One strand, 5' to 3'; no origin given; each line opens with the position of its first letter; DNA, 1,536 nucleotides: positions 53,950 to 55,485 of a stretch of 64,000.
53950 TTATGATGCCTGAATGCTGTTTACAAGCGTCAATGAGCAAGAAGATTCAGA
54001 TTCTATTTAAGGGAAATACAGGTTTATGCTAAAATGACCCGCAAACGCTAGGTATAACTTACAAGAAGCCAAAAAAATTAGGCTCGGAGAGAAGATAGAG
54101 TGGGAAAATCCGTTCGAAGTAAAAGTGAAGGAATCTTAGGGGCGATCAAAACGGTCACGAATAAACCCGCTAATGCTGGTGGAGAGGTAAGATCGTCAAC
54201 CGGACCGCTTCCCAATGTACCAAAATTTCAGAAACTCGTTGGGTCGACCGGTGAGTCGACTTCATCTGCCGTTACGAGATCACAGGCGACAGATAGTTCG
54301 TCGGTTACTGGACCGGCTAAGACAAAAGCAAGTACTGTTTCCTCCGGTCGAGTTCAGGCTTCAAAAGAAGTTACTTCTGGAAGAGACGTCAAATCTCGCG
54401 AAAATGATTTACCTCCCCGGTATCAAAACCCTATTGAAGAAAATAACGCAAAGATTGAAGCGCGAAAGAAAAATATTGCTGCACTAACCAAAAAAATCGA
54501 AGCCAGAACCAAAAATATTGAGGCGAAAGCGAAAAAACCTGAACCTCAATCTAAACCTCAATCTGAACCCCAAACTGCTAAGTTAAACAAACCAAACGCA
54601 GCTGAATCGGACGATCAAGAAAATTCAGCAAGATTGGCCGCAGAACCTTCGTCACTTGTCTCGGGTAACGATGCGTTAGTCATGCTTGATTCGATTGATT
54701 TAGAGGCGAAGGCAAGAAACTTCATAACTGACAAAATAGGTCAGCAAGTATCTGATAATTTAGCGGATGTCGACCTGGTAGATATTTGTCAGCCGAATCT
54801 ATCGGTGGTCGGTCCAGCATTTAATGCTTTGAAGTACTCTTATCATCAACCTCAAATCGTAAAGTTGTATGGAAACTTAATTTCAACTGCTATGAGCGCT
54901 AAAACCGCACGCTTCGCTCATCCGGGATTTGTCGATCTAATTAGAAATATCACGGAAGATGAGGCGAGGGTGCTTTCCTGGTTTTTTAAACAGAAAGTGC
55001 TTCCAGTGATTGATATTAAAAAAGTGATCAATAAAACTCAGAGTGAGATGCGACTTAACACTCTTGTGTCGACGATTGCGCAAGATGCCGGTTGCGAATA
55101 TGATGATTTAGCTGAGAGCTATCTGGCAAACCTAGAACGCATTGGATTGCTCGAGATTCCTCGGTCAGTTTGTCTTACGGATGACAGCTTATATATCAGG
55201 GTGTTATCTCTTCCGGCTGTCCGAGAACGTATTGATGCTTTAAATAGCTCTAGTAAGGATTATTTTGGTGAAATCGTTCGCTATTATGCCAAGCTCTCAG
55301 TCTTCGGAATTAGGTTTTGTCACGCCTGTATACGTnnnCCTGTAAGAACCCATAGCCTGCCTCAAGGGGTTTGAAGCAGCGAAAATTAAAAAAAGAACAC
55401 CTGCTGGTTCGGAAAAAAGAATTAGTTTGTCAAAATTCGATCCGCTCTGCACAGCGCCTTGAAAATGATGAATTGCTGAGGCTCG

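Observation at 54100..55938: Abi_alpha (DUF4393)-like protein with a 190-aa disordered N-terminal extension, convergently overlapping an unknown membrane protein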

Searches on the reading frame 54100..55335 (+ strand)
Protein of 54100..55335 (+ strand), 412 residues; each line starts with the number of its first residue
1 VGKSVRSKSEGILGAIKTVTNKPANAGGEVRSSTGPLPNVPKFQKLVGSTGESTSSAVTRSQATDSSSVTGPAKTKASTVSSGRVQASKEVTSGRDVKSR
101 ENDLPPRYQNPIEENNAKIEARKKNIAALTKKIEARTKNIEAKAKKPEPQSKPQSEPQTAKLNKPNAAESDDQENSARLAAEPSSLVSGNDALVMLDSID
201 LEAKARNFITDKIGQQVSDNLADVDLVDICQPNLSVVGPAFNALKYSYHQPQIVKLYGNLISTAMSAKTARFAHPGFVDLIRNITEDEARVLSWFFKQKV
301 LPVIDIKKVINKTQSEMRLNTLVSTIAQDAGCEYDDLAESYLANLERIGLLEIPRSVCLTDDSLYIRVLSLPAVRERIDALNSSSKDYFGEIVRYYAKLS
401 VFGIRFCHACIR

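Call 4: search_protein_families(library=pfam, proteins=[window:54100-55335:+], max_evalue=1)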
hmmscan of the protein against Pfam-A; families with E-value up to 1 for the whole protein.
window:54100-55335:+ (412 aa): 1 family
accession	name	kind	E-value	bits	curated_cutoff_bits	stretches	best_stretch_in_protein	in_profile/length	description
PF14337.13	Abi_alpha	-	1.8e-38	133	29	1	211-410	7-196/196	Abortive infection alpha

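Call 5: search_protein_families(library=padloc, proteins=[window:54100-55335:+], max_evalue=1)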
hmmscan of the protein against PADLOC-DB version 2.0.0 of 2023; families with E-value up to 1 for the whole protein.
window:54100-55335:+ (412 aa): 3 families
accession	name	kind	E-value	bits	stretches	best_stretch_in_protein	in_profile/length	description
PDLC05025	PDC-S47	-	5.4e-36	122.7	1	196-411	49-261/263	-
PDLC05024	PDC-S47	-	5.6e-27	92.9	1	202-411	52-261/265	-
PDLC05026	PDC-S47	-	1.1e-22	78.8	1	213-411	57-254/257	-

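Call 6: search_protein_families(library=ncbifam, proteins=[window:54100-55335:+], max_evalue=1)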
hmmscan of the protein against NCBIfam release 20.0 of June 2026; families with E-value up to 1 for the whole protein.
window:54100-55335:+ (412 aa): 1 family
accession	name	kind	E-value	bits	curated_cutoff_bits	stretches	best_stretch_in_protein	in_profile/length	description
NF047507.1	TPR_BatC_Lepto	exception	0.12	11.8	175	1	113-202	124-197/214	TPR repeat-containing protein BatC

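Call 10: find_homologous_proteins(query=window:54100-55335:+, max_evalue=0.001)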
Query window:54100-55335:+ (412 aa): 10 proteins with E <= 0.001 among 8000 candidates.
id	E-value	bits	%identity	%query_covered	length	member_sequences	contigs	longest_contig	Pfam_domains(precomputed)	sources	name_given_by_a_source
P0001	6.7e-258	873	99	100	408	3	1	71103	PF14337.14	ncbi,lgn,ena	-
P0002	5.6e-156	538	65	100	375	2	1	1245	PF14337.14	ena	-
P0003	5.6e-144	498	61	100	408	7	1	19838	PF14337.14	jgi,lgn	-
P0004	8.4e-110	386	49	100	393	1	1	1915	PF14337.14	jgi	-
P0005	2.6e-100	354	48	100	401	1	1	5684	PF14337.14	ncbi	-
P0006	7.7e-66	241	52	52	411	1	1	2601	PF14337.14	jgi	-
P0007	6.8e-64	235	52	49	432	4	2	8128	PF14337.14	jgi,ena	-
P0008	7.3e-64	234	48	53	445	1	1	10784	PF14337.14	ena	-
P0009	1.2e-55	207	51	47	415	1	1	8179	PF14337.14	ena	-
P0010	1.9e-6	46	25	44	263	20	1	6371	PF14337.14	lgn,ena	-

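Call 11: find_encoding_contigs(protein=window:54100-55335:+, flank=10000, max_places=6)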
Protein window:54100-55335:+ (412 aa): no gene with exactly this product is on record in the collection.

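Call 14: find_encoding_contigs(protein=P0001, flank=10000, max_places=3)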
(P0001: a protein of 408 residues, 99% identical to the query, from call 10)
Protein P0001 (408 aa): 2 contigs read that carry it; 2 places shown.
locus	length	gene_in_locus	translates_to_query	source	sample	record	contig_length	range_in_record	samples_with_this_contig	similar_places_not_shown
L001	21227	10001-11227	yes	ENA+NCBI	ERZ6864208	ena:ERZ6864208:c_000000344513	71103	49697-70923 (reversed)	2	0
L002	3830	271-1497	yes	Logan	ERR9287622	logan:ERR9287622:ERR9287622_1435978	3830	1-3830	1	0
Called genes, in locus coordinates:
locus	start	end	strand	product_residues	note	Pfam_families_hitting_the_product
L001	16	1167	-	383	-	-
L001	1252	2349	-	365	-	PF13421:Band_7_1, PF01145:Band_7, PF14237:GYF_2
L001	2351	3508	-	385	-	PF05816:TelA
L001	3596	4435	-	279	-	PF10112:Halogen_Hydrol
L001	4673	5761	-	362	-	PF04307:YdjM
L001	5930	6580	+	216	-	PF01243:PNPOx_N, PF10590:PNP_phzG_C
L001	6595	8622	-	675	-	PF08238:Sel1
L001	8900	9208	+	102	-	-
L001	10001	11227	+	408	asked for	PF14337:Abi_alpha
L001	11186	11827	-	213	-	-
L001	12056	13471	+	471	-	PF00929:RNase_T, PF08411:ExoI_SH3, PF26016:ExoI_C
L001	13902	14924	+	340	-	PF00493:MCM (weak), PF20030:bpMoxR, PF07726:AAA_3, PF07728:AAA_5, PF17863:AAA_lid_2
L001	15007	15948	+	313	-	PF01882:DUF58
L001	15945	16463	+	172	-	PF14316:DUF4381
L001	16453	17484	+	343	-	PF00092:VWA, PF13519:VWA_2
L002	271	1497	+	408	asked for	PF14337:Abi_alpha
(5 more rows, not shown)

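Call 15: find_encoding_contigs(protein=P0003, flank=10000, max_places=3)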
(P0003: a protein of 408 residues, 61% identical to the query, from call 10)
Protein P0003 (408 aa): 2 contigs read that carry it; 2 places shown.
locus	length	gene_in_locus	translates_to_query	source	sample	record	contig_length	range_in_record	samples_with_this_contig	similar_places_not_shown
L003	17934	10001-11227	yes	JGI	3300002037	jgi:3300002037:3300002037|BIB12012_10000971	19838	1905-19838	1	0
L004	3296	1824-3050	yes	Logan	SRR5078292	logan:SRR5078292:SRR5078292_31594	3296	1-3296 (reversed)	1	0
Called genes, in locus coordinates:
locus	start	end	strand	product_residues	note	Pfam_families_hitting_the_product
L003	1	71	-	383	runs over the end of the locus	-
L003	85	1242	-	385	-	PF13421:Band_7_1, PF01145:Band_7, PF14237:GYF_2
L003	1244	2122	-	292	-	PF05816:TelA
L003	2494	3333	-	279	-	PF10112:Halogen_Hydrol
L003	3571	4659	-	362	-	PF04307:YdjM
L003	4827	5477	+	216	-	PF01243:PNPOx_N, PF10590:PNP_phzG_C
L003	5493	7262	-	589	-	PF08238:Sel1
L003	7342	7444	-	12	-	-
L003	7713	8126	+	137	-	-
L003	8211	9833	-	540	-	PF09721:Exosortase_EpsH, PF02517:Rce1-like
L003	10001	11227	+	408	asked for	PF14337:Abi_alpha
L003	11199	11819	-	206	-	-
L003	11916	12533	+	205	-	PF00929:RNase_T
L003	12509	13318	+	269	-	PF08411:ExoI_SH3, PF26016:ExoI_C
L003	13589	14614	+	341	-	PF00493:MCM (weak), PF20030:bpMoxR, PF07726:AAA_3, PF07728:AAA_5, PF17863:AAA_lid_2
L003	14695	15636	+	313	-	PF01882:DUF58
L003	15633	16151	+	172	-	PF14316:DUF4381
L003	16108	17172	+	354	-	PF00092:VWA, PF13519:VWA_2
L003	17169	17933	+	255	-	?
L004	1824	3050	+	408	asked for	PF14337:Abi_alpha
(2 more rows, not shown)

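Call 16: find_encoding_contigs(protein=P0005, flank=10000, max_places=3)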
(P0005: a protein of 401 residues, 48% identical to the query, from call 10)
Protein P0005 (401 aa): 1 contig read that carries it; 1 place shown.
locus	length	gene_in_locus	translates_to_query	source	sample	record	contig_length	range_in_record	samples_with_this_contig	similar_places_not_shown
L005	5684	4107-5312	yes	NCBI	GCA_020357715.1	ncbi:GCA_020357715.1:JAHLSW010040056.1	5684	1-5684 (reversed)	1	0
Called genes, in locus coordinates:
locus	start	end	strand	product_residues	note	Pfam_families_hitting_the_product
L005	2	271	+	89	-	?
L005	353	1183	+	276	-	PF01637:ATPase_2 (faint), PF13191:AAA_16 (weak), PF13173:AAA_14 (faint), PF13401:AAA_22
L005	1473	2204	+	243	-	-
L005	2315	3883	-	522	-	PF09721:Exosortase_EpsH, PF02517:Rce1-like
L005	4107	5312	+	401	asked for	PF14337:Abi_alpha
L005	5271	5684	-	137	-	?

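Call 17: find_encoding_contigs(protein=P0007, flank=10000, max_places=3)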
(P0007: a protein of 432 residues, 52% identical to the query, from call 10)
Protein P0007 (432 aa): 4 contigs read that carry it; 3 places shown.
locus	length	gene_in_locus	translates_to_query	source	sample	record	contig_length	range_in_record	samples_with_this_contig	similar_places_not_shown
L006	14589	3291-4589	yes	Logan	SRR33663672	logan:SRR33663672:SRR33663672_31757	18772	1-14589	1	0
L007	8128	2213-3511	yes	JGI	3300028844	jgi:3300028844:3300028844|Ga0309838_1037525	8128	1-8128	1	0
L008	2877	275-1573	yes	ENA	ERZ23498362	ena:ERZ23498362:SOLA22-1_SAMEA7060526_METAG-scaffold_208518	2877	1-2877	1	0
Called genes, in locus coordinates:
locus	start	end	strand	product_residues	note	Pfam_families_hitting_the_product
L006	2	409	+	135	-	?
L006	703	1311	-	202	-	PF02775:TPP_enzyme_C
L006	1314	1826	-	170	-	-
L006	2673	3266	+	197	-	PF03843:Slp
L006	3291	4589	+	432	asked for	PF14337:Abi_alpha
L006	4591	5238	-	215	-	-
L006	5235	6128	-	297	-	PF14226:DIOX_N, PF03171:2OG-FeII_Oxy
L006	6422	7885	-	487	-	PF12710:HAD (weak), PF01040:UbiA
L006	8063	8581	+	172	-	PF02639:DUF188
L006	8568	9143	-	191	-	PF05962:HutD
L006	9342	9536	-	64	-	-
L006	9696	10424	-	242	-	PF00753:Lactamase_B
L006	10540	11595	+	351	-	PF01547:SBP_bac_1, PF13416:SBP_bac_8, PF13531:SBP_bac_11, PF13343:SBP_bac_6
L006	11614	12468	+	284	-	PF00528:BPD_transp_1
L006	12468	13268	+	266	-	PF00528:BPD_transp_1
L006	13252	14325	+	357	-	PF00005:ABC_tran, PF08402:TOBE_2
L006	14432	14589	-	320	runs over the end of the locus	PF00892:EamA (weak)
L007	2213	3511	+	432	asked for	PF14337:Abi_alpha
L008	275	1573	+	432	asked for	PF14337:Abi_alpha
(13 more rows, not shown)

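Call 18: find_encoding_contigs(protein=P0008, flank=10000, max_places=3)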
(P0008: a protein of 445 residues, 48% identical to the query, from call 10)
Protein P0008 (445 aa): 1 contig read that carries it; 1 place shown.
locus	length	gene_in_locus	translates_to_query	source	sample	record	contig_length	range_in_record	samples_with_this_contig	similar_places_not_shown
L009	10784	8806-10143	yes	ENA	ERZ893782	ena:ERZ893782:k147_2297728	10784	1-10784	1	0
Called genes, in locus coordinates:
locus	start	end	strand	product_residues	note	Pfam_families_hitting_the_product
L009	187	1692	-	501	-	PF13727:CoA_binding_3, PF02397:Bac_transf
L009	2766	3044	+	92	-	-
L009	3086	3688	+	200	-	PF02563:Poly_export, PF10531:SLBB, PF22461:SLBB_2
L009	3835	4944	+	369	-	-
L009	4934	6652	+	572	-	-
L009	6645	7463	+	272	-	PF10609:ParA, PF01656:CbiA (weak), PF13614:AAA_31 (weak)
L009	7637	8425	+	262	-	PF01637:ATPase_2 (faint), PF13191:AAA_16, PF13401:AAA_22, PF13476:AAA_23 (faint), PF09848:SLFN-g3_helicase (weak)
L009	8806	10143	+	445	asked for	PF14337:Abi_alpha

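Call 19: find_encoding_contigs(protein=P0009, flank=10000, max_places=3)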
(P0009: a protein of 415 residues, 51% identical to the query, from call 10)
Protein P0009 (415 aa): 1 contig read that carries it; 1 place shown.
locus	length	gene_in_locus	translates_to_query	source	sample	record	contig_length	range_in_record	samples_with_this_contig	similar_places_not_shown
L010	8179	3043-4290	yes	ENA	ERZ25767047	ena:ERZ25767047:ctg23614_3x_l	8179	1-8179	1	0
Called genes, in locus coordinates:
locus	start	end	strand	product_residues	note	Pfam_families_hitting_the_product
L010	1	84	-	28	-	?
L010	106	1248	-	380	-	PF01547:SBP_bac_1 (weak), PF13416:SBP_bac_8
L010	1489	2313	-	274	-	PF00561:Abhydrolase_1, PF00975:Thioesterase (weak), PF12697:Abhydrolase_6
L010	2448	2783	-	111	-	PF12973:Cupin_7, PF16867:DMSP_lyase (weak)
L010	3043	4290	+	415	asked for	PF14337:Abi_alpha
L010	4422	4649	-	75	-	-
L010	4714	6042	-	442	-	PF01946:Thi4 (weak), PF01266:DAO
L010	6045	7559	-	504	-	PF00171:Aldedh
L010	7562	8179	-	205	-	?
